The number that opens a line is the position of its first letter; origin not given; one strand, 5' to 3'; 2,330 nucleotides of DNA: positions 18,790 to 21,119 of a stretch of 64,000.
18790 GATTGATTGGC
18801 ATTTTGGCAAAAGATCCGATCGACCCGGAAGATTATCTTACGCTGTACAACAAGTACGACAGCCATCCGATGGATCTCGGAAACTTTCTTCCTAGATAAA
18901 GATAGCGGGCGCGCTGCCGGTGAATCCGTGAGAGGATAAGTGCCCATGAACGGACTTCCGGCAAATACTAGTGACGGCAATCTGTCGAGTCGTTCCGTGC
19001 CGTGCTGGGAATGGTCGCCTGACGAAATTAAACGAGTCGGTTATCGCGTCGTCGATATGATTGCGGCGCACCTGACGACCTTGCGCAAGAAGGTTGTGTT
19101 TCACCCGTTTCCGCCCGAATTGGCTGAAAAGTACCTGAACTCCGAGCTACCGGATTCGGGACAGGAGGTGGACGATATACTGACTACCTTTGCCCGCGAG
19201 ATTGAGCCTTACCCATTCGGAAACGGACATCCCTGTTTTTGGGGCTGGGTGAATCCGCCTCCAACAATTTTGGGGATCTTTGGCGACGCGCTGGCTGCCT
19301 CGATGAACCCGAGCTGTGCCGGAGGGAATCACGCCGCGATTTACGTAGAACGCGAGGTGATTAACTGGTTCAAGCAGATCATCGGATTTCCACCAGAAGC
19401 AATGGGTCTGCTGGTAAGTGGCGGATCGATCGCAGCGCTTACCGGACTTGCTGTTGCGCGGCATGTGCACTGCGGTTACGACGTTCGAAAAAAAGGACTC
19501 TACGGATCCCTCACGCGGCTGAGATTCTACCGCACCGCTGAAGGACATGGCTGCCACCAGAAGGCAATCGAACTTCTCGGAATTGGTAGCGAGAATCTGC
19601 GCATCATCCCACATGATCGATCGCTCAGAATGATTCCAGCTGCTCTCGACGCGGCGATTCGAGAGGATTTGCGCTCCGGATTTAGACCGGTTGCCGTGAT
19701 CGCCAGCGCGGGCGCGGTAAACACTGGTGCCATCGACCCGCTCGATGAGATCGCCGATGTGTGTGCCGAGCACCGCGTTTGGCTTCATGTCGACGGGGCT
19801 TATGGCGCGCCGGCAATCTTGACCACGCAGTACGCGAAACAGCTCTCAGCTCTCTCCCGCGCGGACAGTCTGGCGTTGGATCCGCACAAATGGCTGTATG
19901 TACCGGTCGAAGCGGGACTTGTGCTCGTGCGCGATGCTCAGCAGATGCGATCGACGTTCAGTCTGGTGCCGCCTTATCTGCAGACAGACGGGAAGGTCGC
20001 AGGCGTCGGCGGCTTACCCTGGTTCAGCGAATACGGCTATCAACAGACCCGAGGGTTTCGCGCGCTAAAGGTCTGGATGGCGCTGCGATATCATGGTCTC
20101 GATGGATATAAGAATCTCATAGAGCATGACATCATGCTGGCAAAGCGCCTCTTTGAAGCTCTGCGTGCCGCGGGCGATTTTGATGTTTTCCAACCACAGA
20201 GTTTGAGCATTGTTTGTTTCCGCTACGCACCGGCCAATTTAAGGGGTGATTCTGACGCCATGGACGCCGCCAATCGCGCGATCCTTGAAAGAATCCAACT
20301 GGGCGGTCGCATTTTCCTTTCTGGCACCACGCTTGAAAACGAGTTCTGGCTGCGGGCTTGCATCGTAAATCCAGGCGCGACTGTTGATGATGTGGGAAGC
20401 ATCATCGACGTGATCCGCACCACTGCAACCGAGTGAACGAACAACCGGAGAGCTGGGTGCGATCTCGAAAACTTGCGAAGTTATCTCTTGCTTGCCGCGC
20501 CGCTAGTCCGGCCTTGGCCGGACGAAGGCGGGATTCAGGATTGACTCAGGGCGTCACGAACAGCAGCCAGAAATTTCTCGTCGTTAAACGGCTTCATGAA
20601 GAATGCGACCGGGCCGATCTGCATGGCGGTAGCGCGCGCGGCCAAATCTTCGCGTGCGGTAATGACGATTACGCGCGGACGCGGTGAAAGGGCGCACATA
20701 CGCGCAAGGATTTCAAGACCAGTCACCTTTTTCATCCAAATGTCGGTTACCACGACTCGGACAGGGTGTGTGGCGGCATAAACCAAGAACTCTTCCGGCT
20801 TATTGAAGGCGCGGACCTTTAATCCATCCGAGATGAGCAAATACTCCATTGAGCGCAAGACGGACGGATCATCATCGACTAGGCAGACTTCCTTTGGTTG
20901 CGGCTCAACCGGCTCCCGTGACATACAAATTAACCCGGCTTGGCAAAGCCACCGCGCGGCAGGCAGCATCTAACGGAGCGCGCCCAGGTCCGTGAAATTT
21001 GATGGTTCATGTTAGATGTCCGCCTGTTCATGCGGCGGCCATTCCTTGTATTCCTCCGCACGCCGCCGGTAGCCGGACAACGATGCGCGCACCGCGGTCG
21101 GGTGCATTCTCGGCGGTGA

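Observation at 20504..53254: Dispersed REP-like element: a perfect 27-mer at three loci plus variants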

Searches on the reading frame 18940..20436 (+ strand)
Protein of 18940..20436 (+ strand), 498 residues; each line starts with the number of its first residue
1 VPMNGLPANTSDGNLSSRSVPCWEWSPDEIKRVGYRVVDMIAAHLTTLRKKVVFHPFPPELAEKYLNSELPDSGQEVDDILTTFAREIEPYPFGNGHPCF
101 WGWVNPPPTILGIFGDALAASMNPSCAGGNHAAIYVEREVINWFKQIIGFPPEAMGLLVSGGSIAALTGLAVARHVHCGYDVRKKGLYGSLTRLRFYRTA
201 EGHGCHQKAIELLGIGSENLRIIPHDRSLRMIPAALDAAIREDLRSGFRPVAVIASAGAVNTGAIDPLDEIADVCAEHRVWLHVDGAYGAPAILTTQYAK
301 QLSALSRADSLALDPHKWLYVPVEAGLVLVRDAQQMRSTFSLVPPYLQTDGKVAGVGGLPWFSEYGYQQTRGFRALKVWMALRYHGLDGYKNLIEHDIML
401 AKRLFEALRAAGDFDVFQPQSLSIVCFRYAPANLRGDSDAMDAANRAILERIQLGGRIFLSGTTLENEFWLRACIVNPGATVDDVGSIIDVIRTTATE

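Call 24: search_protein_families(library=pfam, proteins=[window:18940-20436:+], max_evalue=0.01)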
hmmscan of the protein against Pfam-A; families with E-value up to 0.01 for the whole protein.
window:18940-20436:+ (498 aa): 5 families
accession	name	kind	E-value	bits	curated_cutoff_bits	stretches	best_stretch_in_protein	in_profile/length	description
PF00282.25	Pyridoxal_deC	-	7.6e-57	193.2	27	1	60-429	2-374/375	Pyridoxal-dependent decarboxylase conserved domain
PF01212.27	Beta_elim_lyase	-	1.1e-06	28.6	27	1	215-412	93-234/288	Beta-eliminating lyase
PF00266.25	Aminotran_5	-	7.4e-05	22.3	21.5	1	251-433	141-320/371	Aminotransferase class-V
PF05889.19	SepSecS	-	0.00011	21.5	21.1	1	235-337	143-243/389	O-phosphoseryl-tRNA(Sec) selenium transferase, SepSecS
PF00155.27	Aminotran_1_2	-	0.0074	16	19.7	0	230-299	127-199/361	Aminotransferase class I and II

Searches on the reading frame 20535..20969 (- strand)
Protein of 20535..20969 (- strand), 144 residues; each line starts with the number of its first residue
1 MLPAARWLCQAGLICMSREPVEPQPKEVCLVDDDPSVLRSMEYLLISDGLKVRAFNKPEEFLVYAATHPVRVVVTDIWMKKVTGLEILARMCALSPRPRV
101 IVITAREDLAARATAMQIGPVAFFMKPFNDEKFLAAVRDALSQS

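Call 24: search_protein_families(library=pfam, proteins=[window:20535-20969:-], max_evalue=0.01)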
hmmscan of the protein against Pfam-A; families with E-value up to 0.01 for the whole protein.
window:20535-20969:- (144 aa): 1 family
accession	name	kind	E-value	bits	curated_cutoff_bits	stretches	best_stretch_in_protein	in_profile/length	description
PF00072.30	Response_reg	-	2.3e-23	82.9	30.2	1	28-138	1-111/111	Response regulator receiver domain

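Call 58: find_encoding_contigs(protein=window:20535-20969:-, flank=3000, max_places=10)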
Protein window:20535-20969:- (144 aa): 3 contigs read that carry it; 3 places shown.
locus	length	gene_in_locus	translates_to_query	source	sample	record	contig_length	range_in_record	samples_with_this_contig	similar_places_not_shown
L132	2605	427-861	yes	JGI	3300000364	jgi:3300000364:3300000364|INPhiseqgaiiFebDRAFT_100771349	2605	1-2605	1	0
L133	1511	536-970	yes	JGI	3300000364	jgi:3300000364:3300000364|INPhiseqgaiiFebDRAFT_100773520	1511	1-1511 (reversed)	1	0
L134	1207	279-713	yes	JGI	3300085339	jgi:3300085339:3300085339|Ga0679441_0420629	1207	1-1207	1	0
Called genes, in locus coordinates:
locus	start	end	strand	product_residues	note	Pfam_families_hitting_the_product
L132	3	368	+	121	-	?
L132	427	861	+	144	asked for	PF00072:Response_reg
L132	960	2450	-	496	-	PF00282:Pyridoxal_deC, PF01212:Beta_elim_lyase (weak)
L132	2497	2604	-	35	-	?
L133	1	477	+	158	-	?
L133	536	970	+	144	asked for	PF00072:Response_reg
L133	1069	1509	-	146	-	?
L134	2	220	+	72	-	?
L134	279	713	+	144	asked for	PF00072:Response_reg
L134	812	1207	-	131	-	?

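Call 94: find_homologous_proteins(query=window:20535-20969:-, max_evalue=1e-40)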
Query window:20535-20969:- (144 aa): 1235 proteins with E <= 1e-40 among 1521 candidates; the best 120 are listed.
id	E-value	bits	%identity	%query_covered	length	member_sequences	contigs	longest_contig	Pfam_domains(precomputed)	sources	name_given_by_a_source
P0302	1.8e-74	266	97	90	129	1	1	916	PF00072.31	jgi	jgi:two-component system response regulator FixJ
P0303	2.3e-73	263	96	90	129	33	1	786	PF00072.31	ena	-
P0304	1.7e-72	260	95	90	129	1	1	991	PF00072.31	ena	-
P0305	1.0e-71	257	94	90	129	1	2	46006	PF00072.31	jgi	jgi:FixJ family two-component response regulator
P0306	1.4e-71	257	93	90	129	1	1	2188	PF00072.31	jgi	jgi:FixJ family two-component response regulator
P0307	2.1e-71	256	93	90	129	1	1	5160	PF00072.31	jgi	jgi:FixJ family two-component response regulator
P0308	3.9e-71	255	92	89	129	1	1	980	PF00072.31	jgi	jgi:two-component system, LuxR family, response regulator FixJ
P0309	7.6e-71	254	92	90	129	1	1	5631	PF00072.31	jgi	jgi:FixJ family two-component response regulator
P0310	9.6e-71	254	92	90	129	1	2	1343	PF00072.31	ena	-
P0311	2.0e-70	253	92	90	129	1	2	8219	PF00072.31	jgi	jgi:FixJ family two-component response regulator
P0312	1.4e-64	234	82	90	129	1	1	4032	PF00072.31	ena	-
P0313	1.8e-64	234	83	89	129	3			PF00072.31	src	-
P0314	3.7e-64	233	83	90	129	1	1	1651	PF00072.31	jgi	jgi:two-component system response regulator FixJ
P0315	3.7e-64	233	84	89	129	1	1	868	PF00072.31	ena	-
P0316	1.2e-63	231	83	88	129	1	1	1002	PF00072.31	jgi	jgi:two-component system response regulator FixJ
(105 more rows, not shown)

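Call 95: find_encoding_contigs(protein=P0305, flank=10000, max_places=2)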
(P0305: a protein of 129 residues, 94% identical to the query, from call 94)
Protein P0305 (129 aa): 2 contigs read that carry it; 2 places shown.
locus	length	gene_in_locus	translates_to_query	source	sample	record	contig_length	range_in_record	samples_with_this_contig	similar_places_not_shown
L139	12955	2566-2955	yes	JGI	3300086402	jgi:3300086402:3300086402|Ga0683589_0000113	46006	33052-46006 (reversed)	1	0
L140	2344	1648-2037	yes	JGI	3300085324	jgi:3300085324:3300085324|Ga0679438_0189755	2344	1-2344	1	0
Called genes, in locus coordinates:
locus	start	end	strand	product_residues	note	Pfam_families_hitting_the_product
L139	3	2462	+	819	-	?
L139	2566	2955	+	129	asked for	PF00072:Response_reg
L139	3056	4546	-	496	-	PF00282:Pyridoxal_deC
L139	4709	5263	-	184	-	PF08922:DUF1905, PF13376:OmdA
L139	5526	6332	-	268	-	PF23441:SDR (weak), PF00106:adh_short, PF08659:KR, PF01370:Epimerase (faint), PF13561:adh_short_C2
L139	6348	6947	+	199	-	PF00440:TetR_N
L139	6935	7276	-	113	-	-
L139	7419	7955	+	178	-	PF00210:Ferritin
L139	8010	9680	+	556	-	PF00390:malic, PF03949:Malic_M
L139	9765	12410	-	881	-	PF01411:tRNA-synt_2c, PF07973:tRNA_SAD, PF02272:DHHA1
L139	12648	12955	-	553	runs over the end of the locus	-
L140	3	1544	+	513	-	?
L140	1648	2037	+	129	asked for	PF00072:Response_reg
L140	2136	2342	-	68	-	?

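Call 96: find_encoding_contigs(protein=P0311, flank=10000, max_places=2)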
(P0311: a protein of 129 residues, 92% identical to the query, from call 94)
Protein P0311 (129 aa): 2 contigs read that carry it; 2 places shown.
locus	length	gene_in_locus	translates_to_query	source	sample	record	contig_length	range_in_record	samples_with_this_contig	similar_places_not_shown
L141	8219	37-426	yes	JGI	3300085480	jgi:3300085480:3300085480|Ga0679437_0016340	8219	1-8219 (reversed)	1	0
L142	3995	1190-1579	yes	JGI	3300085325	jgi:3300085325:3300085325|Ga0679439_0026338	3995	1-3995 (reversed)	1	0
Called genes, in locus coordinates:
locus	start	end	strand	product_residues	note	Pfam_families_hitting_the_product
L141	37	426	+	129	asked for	PF00072:Response_reg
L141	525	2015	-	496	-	PF00282:Pyridoxal_deC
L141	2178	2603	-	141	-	PF08922:DUF1905, PF13376:OmdA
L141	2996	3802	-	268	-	PF23441:SDR (weak), PF00106:adh_short, PF08659:KR, PF01370:Epimerase (faint), PF13561:adh_short_C2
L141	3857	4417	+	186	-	PF00440:TetR_N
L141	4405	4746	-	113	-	-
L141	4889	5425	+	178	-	PF00210:Ferritin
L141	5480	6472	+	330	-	PF00390:malic, PF03949:Malic_M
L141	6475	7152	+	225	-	PF03949:Malic_M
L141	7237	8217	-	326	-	?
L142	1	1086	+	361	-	?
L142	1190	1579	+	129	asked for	PF00072:Response_reg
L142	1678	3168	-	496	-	PF00282:Pyridoxal_deC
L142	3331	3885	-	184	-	PF08922:DUF1905, PF13376:OmdA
